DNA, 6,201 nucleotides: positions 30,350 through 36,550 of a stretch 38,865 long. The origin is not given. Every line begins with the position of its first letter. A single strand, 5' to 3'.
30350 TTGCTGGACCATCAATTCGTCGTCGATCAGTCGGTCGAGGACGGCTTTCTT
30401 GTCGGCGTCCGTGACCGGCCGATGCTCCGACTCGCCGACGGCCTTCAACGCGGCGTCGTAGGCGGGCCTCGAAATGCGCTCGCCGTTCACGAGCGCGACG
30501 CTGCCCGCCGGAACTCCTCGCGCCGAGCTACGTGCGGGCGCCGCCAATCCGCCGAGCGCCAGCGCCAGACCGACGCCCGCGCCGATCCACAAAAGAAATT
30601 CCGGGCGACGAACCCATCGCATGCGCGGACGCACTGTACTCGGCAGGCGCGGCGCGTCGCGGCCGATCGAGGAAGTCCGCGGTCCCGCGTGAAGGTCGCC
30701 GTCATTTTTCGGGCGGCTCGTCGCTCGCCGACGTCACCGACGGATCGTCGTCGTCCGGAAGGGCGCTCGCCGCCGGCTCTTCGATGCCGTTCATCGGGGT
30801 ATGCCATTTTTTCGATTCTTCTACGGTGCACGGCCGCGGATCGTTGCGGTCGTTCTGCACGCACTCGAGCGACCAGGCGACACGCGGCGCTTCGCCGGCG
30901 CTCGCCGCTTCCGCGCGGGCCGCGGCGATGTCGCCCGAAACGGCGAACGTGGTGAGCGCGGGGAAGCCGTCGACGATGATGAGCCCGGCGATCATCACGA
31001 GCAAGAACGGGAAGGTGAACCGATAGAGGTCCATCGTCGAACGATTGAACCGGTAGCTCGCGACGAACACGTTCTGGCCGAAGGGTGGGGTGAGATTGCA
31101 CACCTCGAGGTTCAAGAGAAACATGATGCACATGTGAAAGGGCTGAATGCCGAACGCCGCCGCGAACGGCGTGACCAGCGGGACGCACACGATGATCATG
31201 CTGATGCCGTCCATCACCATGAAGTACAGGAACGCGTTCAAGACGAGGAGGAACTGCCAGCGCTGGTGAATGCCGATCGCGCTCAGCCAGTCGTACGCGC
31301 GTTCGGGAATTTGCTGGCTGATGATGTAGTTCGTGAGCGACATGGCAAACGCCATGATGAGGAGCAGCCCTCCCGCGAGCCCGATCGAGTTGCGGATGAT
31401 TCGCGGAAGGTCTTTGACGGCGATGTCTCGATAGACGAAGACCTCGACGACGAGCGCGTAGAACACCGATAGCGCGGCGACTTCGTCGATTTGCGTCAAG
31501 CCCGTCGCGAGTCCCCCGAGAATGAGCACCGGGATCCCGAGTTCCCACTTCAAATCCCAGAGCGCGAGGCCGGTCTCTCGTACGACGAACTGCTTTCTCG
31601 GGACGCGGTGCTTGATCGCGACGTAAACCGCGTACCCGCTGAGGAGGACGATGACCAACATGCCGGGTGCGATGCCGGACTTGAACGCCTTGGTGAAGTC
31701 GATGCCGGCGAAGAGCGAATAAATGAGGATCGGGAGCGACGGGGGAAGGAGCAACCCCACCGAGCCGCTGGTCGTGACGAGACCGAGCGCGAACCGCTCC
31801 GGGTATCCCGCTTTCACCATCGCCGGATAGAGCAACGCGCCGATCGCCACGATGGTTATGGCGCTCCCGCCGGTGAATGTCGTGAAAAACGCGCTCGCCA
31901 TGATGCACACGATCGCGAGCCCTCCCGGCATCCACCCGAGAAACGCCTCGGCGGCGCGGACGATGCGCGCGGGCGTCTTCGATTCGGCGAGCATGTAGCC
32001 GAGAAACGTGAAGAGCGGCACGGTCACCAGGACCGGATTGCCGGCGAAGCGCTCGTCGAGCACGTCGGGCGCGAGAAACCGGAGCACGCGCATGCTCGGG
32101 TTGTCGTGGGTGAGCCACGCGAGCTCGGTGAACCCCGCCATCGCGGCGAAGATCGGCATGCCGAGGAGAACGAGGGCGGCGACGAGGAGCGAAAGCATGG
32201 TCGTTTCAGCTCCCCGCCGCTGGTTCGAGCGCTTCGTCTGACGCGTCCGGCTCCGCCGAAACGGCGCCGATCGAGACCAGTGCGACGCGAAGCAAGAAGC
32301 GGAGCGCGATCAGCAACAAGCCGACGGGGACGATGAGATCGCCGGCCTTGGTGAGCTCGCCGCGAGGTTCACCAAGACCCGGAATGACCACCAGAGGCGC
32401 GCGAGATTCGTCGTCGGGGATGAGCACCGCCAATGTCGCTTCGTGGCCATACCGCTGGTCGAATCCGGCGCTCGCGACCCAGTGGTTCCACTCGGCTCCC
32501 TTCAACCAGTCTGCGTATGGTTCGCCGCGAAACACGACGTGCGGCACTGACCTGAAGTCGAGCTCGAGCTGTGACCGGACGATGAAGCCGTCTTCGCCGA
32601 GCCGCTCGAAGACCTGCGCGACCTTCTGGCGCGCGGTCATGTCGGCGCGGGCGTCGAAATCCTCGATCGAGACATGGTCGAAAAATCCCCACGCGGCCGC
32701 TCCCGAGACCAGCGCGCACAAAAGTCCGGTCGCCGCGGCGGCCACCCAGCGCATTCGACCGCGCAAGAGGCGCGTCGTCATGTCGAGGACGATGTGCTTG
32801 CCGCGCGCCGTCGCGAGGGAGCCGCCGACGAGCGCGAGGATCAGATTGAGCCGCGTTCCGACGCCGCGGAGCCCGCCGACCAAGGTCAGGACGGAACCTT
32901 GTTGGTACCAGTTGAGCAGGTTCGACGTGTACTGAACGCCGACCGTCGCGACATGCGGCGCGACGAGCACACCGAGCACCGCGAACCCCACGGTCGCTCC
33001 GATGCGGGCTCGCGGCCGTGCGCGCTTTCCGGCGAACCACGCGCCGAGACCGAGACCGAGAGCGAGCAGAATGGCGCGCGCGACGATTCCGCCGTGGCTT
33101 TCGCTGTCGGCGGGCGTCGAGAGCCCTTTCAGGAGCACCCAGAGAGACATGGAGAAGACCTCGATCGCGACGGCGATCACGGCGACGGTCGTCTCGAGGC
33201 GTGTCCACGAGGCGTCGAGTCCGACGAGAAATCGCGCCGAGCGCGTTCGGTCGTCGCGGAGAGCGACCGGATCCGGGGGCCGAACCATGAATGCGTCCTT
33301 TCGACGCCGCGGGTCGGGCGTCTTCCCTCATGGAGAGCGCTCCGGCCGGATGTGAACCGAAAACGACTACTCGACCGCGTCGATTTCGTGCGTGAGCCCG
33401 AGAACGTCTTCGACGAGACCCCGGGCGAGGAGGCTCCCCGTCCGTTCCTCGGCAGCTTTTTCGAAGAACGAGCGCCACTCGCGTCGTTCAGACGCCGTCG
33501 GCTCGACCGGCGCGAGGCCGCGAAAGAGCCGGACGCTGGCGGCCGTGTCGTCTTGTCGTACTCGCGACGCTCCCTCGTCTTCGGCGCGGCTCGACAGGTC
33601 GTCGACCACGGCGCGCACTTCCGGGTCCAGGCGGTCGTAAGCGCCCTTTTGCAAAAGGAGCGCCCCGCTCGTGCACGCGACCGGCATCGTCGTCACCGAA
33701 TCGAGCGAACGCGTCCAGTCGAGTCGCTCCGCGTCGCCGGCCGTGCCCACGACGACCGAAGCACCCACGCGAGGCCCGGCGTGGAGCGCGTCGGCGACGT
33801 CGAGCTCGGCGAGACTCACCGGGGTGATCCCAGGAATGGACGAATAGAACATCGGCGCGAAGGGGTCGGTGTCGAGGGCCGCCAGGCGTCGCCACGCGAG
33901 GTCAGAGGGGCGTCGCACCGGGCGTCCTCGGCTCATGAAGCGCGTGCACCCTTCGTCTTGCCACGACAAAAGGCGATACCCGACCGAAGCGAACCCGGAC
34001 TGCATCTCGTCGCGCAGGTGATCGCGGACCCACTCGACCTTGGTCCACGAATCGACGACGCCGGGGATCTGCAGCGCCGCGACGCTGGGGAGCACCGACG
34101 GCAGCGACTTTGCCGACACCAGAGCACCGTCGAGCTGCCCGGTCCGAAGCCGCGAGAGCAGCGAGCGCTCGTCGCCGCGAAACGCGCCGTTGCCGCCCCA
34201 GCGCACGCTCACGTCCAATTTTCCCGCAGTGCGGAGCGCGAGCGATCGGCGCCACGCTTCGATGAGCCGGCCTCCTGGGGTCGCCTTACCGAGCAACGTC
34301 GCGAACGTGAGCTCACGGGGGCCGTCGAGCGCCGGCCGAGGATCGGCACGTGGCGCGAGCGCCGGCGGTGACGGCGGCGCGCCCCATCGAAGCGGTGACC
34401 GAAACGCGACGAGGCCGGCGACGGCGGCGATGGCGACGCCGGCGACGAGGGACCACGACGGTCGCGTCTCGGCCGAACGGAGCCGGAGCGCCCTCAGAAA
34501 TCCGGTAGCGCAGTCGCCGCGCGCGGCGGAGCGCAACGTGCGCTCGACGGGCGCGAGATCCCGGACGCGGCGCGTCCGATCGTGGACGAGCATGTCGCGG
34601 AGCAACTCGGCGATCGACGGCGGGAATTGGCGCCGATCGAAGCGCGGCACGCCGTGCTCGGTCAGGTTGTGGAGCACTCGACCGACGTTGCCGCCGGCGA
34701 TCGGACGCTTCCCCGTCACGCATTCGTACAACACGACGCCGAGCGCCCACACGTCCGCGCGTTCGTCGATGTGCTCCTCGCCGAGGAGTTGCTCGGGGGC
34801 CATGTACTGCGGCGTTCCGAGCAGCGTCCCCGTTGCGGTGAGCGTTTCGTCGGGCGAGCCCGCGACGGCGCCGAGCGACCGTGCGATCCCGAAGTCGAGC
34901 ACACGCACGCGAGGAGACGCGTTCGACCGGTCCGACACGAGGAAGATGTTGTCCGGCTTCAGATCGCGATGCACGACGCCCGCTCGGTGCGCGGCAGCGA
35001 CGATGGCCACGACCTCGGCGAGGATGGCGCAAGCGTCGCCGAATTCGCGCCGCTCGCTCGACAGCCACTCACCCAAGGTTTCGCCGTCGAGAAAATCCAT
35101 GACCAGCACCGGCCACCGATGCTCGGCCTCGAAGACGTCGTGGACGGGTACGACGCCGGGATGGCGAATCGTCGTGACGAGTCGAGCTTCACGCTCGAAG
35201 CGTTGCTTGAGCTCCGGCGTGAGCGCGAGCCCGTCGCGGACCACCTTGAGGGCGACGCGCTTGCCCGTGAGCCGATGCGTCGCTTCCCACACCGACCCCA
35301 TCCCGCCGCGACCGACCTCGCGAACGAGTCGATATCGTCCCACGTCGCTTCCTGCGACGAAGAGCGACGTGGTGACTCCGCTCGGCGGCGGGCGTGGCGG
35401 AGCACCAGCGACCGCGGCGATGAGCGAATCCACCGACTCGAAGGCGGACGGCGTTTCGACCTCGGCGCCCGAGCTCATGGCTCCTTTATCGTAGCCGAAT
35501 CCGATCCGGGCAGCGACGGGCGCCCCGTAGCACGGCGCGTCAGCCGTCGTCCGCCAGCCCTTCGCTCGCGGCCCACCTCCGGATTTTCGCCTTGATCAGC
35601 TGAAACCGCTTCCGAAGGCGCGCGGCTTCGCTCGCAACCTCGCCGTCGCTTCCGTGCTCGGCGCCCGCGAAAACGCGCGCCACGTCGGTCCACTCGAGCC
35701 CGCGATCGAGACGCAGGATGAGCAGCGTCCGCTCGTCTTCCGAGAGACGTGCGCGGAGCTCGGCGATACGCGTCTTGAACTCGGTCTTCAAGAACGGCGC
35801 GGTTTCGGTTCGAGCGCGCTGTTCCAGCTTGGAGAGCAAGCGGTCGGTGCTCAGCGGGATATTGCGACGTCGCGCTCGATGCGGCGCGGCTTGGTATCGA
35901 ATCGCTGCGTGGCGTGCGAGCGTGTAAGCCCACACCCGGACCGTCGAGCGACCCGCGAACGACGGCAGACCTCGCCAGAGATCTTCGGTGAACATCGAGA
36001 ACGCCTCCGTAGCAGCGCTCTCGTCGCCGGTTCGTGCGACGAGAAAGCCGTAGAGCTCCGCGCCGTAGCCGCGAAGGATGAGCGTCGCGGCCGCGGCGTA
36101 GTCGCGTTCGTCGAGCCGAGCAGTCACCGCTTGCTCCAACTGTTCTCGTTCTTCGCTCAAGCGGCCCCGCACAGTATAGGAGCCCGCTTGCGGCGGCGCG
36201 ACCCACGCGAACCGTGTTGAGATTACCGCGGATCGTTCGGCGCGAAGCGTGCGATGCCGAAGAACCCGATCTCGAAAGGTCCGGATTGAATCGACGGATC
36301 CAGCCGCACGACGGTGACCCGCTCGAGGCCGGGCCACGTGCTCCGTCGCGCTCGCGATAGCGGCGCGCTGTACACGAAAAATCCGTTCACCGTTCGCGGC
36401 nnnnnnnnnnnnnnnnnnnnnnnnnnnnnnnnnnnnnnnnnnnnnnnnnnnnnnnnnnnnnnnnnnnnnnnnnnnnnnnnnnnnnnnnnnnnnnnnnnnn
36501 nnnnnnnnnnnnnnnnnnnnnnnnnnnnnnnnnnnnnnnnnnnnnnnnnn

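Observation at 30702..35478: TRAP transporter whose only binding protein is tethered to a kinase (possible trigger transporter)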

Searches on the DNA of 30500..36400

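Call 90: search_rna_families(source=window, start=30500, end=36400, threshold=evalue, max_evalue=1)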
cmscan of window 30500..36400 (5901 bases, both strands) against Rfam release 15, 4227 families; matches with E-value up to 1: 1.
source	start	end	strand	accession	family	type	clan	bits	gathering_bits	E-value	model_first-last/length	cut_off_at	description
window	35779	35841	-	RF00894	mir-790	Gene; miRNA;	-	24.3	63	0.21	1-70/70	no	mir-790 microRNA precursor family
